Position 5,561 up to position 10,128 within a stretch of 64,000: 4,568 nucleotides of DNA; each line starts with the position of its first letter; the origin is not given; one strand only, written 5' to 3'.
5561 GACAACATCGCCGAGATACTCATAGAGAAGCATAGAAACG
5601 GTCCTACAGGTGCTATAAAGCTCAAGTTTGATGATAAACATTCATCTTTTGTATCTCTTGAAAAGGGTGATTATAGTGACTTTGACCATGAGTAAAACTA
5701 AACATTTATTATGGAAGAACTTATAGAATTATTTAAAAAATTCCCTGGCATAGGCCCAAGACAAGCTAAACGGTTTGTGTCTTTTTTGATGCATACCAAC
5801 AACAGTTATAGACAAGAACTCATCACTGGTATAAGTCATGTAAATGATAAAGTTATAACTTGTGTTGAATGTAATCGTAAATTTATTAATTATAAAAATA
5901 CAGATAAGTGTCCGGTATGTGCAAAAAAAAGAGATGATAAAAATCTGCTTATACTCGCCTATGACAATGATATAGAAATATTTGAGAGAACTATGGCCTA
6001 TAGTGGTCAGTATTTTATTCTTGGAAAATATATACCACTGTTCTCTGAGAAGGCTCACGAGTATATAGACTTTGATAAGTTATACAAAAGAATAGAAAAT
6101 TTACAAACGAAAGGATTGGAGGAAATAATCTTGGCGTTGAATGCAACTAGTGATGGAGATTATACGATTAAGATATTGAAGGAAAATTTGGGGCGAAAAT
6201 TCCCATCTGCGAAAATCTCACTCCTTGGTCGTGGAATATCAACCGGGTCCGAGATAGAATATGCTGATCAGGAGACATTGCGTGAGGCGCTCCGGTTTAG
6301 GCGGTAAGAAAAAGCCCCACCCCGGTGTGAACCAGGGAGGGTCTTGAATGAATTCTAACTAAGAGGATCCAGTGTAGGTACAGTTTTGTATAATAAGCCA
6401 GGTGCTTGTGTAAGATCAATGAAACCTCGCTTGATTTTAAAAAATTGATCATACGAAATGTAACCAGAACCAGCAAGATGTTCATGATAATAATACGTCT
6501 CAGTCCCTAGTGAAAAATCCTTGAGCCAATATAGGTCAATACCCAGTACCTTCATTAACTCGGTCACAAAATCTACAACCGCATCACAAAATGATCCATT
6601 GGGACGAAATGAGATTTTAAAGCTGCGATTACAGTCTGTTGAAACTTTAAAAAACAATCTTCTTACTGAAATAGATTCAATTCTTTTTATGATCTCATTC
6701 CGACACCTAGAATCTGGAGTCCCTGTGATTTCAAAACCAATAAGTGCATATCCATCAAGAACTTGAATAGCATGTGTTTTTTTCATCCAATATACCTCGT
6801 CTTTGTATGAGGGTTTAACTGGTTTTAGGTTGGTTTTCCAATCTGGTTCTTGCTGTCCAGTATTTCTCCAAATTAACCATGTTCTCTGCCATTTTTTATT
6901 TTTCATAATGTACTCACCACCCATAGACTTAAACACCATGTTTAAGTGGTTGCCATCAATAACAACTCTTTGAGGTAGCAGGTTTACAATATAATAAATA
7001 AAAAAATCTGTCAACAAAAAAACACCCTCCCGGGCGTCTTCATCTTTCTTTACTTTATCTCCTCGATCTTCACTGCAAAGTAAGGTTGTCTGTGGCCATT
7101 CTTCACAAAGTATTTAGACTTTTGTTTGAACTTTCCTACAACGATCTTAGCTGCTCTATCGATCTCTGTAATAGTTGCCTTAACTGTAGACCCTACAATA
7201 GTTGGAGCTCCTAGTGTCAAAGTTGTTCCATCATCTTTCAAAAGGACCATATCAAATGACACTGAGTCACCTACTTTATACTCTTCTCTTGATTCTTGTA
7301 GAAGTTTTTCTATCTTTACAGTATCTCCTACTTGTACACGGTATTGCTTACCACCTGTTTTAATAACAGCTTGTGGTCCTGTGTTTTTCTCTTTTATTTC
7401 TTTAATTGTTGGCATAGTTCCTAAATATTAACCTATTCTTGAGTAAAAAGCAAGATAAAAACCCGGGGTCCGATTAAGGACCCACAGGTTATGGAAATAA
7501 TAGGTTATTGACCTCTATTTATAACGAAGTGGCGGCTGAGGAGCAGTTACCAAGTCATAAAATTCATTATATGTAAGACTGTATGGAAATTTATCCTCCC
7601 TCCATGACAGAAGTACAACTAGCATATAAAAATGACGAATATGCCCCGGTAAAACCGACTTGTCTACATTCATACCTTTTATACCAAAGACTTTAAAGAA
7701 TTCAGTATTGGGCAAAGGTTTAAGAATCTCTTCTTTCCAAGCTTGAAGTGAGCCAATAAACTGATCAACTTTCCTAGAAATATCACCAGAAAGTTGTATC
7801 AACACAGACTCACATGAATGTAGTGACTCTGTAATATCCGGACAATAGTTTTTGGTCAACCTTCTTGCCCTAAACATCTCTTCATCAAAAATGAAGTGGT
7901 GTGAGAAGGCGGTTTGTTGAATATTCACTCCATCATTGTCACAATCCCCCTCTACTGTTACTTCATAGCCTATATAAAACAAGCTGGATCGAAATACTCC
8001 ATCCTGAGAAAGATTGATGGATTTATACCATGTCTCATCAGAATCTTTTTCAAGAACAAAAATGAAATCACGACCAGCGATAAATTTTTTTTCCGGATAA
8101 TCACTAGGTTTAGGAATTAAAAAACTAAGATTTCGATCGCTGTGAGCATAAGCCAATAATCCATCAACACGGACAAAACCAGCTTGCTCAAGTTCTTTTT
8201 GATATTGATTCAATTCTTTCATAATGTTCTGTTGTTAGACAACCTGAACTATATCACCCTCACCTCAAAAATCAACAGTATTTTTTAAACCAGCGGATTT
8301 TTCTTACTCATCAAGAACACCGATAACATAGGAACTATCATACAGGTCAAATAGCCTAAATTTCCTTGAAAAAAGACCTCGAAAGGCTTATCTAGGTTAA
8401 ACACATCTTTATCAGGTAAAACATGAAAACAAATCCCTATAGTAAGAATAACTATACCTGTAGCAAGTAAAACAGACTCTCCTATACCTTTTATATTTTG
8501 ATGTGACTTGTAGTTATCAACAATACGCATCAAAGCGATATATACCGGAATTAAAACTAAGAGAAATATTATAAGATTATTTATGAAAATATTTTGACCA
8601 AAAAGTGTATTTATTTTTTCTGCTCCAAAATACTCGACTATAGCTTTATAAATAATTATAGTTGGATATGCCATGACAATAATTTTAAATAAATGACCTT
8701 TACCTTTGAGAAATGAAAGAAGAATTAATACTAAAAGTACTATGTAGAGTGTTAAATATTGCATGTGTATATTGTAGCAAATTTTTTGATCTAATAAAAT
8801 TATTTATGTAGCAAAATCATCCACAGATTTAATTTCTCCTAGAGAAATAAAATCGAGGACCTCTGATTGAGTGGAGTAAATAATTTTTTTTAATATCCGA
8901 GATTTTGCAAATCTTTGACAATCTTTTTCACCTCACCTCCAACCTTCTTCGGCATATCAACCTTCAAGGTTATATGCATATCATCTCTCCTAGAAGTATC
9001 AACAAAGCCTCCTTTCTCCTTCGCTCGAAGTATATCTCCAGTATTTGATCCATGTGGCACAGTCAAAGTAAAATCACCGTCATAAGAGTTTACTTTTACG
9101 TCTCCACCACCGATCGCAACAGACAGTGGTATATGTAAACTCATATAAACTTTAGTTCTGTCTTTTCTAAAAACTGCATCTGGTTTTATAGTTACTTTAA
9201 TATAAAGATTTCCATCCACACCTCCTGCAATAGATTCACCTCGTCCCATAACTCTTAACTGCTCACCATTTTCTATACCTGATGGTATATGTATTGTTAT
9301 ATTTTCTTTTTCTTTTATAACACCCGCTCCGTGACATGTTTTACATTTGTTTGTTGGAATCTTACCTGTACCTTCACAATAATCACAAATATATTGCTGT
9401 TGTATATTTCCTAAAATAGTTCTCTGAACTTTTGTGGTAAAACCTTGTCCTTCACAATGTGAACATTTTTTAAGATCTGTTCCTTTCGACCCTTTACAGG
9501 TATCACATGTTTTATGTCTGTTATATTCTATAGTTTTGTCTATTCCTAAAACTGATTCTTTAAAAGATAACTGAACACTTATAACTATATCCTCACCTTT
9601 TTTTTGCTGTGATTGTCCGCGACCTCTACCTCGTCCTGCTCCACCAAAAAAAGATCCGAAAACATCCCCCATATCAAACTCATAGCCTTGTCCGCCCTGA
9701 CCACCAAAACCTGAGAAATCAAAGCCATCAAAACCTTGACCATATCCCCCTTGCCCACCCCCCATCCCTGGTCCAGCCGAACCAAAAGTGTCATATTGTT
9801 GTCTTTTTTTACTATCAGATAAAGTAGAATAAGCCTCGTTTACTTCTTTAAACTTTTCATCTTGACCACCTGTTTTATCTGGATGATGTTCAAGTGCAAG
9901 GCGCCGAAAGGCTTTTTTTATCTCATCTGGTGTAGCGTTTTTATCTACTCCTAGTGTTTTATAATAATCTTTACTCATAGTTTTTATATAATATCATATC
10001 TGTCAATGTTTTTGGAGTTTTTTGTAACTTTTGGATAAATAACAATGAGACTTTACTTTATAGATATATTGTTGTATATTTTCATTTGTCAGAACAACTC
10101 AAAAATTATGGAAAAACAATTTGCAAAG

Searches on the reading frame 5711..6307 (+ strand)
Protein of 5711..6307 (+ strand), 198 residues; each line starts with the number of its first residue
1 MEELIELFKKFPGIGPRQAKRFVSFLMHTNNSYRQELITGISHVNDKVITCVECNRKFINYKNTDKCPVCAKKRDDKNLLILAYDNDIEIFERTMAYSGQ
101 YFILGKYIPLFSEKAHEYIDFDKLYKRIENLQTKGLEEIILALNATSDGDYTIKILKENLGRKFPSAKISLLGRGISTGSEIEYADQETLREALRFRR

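Call 14: search_protein_families(library=pfam, proteins=[window:5711-6307:+], max_evalue=0.001)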
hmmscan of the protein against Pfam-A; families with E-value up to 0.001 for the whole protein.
window:5711-6307:+ (198 aa): 3 families
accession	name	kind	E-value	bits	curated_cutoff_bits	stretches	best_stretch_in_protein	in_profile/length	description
PF21175.2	RecR_C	-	2.4e-06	27.3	22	1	175-198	1-24/24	RecR, C-terminal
PF21176.3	RecR_HhH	-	9.9e-06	25.7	27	1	2-38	2-38/45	RecR, helix-hairpin-helix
PF13662.12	Toprim_4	-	0.00011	22.7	25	1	83-160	7-74/85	Toprim domain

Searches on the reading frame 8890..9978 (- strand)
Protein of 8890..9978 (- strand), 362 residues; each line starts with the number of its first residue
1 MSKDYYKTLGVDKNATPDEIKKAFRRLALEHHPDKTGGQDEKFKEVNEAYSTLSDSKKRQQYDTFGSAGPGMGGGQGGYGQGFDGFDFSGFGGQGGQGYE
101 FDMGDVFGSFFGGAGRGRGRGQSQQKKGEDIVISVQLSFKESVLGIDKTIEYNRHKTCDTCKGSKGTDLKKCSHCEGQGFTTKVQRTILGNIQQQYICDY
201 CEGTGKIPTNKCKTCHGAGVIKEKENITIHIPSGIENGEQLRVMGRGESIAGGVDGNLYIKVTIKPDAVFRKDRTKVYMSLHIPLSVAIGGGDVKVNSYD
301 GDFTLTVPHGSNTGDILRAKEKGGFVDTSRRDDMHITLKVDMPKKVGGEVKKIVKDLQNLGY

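Call 13: search_protein_families(library=pfam, proteins=[window:8890-9978:-], max_evalue=0.001)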
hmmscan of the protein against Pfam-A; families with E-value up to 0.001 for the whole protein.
window:8890-9978:- (362 aa): 3 families
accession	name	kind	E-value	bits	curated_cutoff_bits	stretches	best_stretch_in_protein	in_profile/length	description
PF01556.23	DnaJ_C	-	4.2e-31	108.5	26.6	1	132-343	2-152/152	DnaJ C terminal domain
PF00226.36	DnaJ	-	4.4e-25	88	27.8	1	4-63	1-63/63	DnaJ domain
PF00684.25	DnaJ_CXXCXGXG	-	2.7e-13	50.4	32.7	1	158-219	1-65/65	DnaJ central domain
